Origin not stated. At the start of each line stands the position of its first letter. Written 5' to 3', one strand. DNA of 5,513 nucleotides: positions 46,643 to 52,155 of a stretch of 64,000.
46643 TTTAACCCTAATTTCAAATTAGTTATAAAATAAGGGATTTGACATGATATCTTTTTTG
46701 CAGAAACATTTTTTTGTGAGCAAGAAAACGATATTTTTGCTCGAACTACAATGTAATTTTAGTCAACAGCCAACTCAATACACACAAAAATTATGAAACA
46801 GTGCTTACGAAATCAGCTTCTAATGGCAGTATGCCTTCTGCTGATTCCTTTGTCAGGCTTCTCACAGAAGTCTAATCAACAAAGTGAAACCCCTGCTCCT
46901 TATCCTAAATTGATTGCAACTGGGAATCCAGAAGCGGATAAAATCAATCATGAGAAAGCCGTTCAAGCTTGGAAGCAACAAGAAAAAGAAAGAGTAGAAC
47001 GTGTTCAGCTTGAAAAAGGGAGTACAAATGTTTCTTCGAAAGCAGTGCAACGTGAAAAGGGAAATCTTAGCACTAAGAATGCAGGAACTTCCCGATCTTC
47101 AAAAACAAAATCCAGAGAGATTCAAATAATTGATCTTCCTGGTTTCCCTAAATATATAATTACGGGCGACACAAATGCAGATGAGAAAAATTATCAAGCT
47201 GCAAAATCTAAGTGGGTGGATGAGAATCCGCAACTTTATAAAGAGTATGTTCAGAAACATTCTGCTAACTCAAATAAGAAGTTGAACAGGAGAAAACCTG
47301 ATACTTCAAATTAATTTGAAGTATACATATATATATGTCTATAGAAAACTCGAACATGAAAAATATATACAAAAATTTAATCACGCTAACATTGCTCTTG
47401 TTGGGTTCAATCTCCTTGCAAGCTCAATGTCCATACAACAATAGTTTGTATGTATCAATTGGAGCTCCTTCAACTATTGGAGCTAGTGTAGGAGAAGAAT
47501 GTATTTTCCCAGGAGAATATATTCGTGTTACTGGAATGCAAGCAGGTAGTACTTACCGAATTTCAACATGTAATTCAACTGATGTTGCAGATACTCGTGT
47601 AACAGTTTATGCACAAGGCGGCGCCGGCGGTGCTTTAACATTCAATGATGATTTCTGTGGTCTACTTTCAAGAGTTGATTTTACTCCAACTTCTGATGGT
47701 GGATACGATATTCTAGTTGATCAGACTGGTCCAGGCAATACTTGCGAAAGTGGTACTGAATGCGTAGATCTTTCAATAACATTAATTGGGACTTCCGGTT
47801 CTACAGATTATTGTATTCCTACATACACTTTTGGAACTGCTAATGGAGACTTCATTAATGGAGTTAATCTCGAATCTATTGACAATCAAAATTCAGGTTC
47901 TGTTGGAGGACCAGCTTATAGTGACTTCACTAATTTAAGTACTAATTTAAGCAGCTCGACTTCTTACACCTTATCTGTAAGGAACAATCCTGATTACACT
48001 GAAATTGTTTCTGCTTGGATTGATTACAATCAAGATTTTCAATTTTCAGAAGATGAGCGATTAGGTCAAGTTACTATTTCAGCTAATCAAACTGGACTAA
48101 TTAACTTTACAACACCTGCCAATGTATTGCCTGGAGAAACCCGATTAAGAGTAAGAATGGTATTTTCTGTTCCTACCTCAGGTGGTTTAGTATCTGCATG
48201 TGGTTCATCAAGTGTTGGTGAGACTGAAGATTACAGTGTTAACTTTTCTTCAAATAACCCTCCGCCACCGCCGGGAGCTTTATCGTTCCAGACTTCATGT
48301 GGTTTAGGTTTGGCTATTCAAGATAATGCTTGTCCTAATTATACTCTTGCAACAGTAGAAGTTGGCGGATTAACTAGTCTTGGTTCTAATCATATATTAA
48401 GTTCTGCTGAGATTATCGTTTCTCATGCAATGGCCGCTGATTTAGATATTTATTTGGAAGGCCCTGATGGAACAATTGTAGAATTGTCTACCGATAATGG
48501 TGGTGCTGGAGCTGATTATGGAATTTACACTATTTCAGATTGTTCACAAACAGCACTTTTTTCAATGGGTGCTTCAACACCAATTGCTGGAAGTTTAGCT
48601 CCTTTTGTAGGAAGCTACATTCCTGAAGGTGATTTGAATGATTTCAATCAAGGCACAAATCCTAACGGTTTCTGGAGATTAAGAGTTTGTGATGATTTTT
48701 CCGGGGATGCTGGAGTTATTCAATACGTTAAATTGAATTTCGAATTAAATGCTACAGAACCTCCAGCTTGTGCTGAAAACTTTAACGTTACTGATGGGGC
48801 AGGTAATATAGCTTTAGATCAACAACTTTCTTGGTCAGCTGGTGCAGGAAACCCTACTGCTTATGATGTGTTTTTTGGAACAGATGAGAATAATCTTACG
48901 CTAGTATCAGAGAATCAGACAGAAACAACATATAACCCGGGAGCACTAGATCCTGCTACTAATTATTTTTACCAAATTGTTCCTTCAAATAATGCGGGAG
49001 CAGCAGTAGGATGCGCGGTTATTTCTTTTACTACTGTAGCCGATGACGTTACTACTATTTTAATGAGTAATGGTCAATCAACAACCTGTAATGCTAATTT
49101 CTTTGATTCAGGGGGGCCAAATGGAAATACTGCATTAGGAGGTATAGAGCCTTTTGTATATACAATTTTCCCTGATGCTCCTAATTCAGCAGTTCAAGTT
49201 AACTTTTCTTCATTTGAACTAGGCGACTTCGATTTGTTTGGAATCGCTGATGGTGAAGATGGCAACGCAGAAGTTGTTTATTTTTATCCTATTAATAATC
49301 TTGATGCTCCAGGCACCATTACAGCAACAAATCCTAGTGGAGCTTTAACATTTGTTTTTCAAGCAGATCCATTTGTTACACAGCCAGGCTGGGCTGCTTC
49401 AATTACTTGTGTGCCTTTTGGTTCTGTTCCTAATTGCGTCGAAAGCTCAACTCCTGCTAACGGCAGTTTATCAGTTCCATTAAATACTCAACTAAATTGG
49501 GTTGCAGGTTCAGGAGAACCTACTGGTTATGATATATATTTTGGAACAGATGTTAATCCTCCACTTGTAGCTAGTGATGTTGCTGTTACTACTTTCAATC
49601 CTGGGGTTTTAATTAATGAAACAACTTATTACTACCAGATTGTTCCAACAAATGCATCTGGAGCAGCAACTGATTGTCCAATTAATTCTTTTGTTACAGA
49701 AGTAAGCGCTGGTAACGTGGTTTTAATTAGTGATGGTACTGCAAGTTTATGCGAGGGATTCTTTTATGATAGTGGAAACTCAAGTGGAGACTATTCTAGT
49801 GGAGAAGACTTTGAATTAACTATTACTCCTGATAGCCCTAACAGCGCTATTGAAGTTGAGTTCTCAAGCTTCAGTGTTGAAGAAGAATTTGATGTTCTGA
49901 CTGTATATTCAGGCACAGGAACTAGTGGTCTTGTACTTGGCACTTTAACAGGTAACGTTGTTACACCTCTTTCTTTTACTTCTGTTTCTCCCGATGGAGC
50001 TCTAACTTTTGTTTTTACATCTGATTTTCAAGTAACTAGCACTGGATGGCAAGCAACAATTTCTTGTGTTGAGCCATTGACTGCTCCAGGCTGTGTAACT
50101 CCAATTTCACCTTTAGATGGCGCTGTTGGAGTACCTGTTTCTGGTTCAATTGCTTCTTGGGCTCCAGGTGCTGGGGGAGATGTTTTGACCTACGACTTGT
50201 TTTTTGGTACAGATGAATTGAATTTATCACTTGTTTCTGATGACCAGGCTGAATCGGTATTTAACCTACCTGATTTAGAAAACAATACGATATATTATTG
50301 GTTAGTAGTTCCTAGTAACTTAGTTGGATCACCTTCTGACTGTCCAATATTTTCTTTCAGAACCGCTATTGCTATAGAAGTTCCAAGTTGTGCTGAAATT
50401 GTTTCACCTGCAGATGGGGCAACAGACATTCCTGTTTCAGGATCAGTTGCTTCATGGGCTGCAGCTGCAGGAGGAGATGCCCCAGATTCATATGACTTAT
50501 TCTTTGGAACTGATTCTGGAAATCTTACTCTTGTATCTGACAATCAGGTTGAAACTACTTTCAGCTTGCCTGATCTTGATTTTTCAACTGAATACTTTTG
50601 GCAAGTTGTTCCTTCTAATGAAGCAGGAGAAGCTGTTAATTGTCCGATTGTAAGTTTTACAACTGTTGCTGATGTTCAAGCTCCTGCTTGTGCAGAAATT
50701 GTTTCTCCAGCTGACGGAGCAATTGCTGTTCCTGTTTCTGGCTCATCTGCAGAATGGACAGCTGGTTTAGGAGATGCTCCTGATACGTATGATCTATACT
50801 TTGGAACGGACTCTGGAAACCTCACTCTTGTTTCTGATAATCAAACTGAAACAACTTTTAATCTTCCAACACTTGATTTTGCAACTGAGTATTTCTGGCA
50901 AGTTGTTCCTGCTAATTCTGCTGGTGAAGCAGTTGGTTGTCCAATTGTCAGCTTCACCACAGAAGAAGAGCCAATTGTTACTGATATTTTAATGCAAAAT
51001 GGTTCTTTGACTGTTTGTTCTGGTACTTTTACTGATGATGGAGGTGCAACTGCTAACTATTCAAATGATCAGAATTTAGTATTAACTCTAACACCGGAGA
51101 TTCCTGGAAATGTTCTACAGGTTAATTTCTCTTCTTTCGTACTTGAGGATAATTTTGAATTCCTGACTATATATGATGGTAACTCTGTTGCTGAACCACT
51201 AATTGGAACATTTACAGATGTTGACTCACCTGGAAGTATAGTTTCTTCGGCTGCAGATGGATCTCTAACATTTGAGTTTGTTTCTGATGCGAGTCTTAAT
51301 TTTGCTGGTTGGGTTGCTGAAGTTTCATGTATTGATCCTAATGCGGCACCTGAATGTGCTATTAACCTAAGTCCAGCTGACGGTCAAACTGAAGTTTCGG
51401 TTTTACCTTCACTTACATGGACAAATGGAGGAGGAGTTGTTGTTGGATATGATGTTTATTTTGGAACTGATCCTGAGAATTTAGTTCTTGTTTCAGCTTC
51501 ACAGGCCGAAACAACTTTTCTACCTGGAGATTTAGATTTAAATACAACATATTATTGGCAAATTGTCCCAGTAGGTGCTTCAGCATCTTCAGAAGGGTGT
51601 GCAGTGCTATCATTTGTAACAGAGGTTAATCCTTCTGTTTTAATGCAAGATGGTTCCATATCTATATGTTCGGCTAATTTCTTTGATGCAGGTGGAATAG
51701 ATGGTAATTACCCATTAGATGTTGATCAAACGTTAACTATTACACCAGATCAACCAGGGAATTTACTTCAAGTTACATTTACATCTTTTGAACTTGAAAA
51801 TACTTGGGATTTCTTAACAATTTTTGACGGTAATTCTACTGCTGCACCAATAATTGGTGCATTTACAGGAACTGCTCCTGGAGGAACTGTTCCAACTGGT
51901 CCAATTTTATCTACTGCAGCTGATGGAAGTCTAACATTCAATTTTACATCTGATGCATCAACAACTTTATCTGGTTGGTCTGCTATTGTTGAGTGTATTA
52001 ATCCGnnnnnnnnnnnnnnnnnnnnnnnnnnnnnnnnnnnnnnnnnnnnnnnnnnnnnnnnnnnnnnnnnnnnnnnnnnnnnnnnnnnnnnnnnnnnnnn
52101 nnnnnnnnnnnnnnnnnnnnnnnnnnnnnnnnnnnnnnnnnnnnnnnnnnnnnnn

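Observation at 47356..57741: Giant T9SS-secreted protein built from alternating FN3-like and CUB-like modules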

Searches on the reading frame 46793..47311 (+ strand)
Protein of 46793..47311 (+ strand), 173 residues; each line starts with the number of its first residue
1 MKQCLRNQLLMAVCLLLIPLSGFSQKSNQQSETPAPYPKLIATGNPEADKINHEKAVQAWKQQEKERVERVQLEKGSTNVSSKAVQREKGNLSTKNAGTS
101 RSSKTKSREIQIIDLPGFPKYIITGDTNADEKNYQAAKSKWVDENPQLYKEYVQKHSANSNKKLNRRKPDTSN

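Call 13: search_protein_families(library=pfam, proteins=[window:46793-47311:+], max_evalue=0.001)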
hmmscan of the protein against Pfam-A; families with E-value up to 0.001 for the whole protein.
window:46793-47311:+ (173 aa): 0 families

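Call 46: search_protein_families(library=pfam, proteins=[window:46793-47311:+], max_evalue=1)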
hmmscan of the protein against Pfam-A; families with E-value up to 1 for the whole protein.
window:46793-47311:+ (173 aa): 5 families
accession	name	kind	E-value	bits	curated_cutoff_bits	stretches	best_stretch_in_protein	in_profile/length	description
PF24465.1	Tri-helical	-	0.039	14.8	27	1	124-163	29-68/85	Tri-helical domain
PF00009.33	GTP_EFTU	-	0.044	13.8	26.5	1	63-123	49-84/188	Elongation factor Tu GTP binding domain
PF05808.16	Podoplanin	-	0.065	14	30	1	41-109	24-90/135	Podoplanin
PF14529.12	Exo_endo_phos_2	-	0.079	13.3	27.4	1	112-161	24-72/117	Endonuclease-reverse transcriptase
PF11932.13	DUF3450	-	0.46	10.2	32.6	0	51-112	22-83/241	Protein of unknown function (DUF3450)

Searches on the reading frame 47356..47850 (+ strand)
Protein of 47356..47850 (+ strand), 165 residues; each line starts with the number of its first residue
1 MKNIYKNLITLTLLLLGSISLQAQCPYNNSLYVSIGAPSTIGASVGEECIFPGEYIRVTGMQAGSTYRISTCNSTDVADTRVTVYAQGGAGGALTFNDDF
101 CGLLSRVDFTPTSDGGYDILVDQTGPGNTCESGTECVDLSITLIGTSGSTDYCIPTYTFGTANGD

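Call 46: search_protein_families(library=pfam, proteins=[window:47356-47850:+], max_evalue=1)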
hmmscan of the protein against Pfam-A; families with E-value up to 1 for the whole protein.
window:47356-47850:+ (165 aa): 1 family
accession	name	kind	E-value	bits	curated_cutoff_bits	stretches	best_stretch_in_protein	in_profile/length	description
PF04151.21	PPC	-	0.073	14.4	25.9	1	63-122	11-69/70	Bacterial pre-peptidase C-terminal domain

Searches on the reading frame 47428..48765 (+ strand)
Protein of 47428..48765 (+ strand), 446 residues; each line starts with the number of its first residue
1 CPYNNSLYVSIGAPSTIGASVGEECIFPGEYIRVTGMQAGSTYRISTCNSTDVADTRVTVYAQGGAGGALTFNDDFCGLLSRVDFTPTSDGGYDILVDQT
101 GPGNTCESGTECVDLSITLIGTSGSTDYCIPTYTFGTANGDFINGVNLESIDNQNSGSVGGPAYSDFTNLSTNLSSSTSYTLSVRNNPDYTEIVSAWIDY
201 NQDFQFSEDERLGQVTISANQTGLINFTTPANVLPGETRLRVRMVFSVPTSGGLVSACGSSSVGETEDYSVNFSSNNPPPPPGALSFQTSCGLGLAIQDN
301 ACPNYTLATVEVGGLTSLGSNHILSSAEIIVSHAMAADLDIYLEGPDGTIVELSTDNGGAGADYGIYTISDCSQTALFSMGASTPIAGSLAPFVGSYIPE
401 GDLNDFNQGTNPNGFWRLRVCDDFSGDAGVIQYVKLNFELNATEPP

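Call 66: find_homologous_proteins(query=window:47428-48765:+, max_evalue=1e-10)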
Query window:47428-48765:+ (446 aa): 36 proteins with E <= 1e-10 among 8000 candidates.
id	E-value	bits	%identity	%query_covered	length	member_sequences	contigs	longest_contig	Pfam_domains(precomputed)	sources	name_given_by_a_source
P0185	2.6e-252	856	84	100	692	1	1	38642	PF20009.5,PF01483.28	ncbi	ncbi:MAG: GEVED domain-containing protein, partial [Bacteroidia bacterium]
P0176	1.4e-236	804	98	83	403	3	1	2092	PF20009.5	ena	-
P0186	2.7e-167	576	77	74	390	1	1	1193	PF20009.5,PF01483.28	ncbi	ncbi:MAG: GEVED domain-containing protein [Bacteroidia bacterium]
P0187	6.4e-84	301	57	56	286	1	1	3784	PF20009.5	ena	-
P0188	1.5e-73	267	55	51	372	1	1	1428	PF18962.8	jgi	jgi:hypothetical protein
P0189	1.2e-62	231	40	34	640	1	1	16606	PF20009.5,PF18962.8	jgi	jgi:hypothetical protein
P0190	1.7e-53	201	44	33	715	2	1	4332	PF05572.20,PF20009.5,PF18962.8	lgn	-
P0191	6.6e-51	192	41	37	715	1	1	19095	PF05572.20,PF20009.5,PF18962.8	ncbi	-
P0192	2.1e-50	190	44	38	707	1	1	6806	PF05572.20,PF20009.5,PF18962.8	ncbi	-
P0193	6.6e-50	189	45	38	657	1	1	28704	PF05572.20,PF20009.5,PF18962.8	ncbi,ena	-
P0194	7.1e-50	189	45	38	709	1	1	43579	PF05572.20,PF20009.5,PF18962.8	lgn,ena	-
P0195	3.3e-49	187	43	34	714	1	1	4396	PF05572.20,PF20009.5,PF18962.8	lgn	-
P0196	5.0e-49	186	44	36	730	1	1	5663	PF05572.20,PF20009.5,PF18962.8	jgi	-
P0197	1.0e-48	185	43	36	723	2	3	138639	PF05572.20,PF20009.5,PF18962.8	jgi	jgi:hypothetical protein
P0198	1.8e-48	184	45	36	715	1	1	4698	PF05572.20,PF20009.5,PF18962.8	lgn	-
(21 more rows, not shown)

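Call 75: predict_structure(alignment_id=A5)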
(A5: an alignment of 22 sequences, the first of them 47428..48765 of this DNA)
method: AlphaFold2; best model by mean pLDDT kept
length: 446 residues; sequences in the alignment: 22
mean_pLDDT: 64.7   pTM: 0.45
mean pLDDT of the five models: 64.7, 63.6, 61.4, 60.5, 59.1
residues with pLDDT >= 90: 67; 70-90: 124; 50-70: 139; < 50: 116
segments of 3 or more residues with pLDDT < 50: 1-10, 15-19, 49-52, 66-68, 73-75, 77-80, 101-108, 249-251, 276-284, 289-294, 299-301, 316-318, 356-399, 442-446
pLDDT, mean of each block of 10 residues (from residue 1): 36 50 62 71 66 59 57 48 71 71 44 64 63 75 93 89 92 91 87 92 80 91 93 81 76 70 89 62 47 48 56 56 61 58 76 55 29 29 33 43 58 71 61 58 38
secondary structure, 60 per line:
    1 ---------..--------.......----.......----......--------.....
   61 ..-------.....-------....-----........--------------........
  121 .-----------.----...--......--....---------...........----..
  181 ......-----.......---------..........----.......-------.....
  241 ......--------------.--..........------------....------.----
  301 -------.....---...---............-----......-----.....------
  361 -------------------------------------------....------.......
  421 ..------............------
elements in order: E20-26 E31-37 E42-47 E56-62 E70-74 E82-85 E91-98 E113-121 E143-148 E151-154 E164-174 E179-186 E192-198 E211-217 E222-228 E236-246 E264-273 E286-289 E308-312 E322-333 E339-344 E350-354 H404-407 E414-422 E429-440

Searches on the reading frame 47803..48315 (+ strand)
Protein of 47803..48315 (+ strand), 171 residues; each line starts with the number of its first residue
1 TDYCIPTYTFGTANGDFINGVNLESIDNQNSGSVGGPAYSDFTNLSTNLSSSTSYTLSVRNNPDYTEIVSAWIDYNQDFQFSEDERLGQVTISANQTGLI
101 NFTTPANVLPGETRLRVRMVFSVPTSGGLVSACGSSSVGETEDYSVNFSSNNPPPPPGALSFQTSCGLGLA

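Call 46: search_protein_families(library=pfam, proteins=[window:47803-48315:+], max_evalue=1)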
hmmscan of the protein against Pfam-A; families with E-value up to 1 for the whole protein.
window:47803-48315:+ (171 aa): 2 families
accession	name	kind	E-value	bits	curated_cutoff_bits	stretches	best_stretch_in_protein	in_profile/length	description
PF20009.4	GEVED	-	4.7e-19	69.4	24.4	1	69-147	2-78/78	GEVED domain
PF09590.15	Env-gp36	-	0.013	14.4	27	1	43-76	407-440/591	Lentivirus surface glycoprotein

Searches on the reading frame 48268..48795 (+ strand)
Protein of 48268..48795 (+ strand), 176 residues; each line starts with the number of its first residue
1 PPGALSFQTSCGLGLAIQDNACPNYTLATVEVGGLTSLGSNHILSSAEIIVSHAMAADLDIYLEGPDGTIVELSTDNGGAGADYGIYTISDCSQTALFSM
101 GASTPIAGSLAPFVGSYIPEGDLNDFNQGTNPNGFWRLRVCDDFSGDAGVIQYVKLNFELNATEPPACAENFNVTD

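Call 46: search_protein_families(library=pfam, proteins=[window:48268-48795:+], max_evalue=1)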
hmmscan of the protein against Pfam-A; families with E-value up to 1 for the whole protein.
window:48268-48795:+ (176 aa): 1 family
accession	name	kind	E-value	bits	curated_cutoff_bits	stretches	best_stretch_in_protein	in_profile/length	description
PF01483.27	P_proprotein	-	7.9e-07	29.5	21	2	48-79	7-38/86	Proprotein convertase P-domain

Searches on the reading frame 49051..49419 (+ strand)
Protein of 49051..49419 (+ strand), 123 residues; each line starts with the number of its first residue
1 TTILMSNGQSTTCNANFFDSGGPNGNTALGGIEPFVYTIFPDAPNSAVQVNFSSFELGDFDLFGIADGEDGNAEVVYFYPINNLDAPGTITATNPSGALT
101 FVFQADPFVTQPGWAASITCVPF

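Call 9: search_protein_families(library=pfam, proteins=[window:49051-49419:+], max_evalue=10)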
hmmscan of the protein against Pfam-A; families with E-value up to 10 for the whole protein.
seq(123 aa): 0 families

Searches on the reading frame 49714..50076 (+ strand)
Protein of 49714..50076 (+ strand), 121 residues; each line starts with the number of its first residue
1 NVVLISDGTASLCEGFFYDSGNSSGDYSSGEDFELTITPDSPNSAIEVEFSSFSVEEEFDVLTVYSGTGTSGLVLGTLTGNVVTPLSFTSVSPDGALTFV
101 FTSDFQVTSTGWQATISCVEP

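Call 9: search_protein_families(library=pfam, proteins=[window:49714-50076:+], max_evalue=10)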
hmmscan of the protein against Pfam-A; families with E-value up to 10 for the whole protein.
seq(121 aa): 2 families
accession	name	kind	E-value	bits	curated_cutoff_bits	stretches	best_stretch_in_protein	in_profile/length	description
PF00431.26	CUB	-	2.3e-05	25.1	21.4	1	41-115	34-109/110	CUB domain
PF14627.12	DUF4453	-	0.0019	18.8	26.1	1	60-117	42-98/109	Domain of unknown function (DUF4453)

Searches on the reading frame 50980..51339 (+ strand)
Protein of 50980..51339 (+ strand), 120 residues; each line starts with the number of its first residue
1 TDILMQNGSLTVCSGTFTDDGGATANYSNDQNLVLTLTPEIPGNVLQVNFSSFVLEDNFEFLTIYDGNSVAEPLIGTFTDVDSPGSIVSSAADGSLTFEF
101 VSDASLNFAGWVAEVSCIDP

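Call 9: search_protein_families(library=pfam, proteins=[window:50980-51339:+], max_evalue=10)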
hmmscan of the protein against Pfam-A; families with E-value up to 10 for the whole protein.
seq(120 aa): 1 family
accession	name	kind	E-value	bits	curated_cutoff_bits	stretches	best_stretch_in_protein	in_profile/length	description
PF00431.26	CUB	-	1.4e-05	25.8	21.4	1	26-113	20-108/110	CUB domain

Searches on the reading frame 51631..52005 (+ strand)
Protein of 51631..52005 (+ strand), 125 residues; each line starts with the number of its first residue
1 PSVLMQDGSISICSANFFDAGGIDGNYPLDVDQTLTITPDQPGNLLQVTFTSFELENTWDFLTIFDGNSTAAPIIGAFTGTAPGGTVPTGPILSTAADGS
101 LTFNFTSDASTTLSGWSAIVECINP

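Call 9: search_protein_families(library=pfam, proteins=[window:51631-52005:+], max_evalue=10)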
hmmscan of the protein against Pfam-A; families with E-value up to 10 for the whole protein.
seq(125 aa): 1 family
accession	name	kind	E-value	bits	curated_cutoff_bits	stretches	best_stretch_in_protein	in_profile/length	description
PF00431.26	CUB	-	7e-07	30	21.4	1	41-118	34-108/110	CUB domain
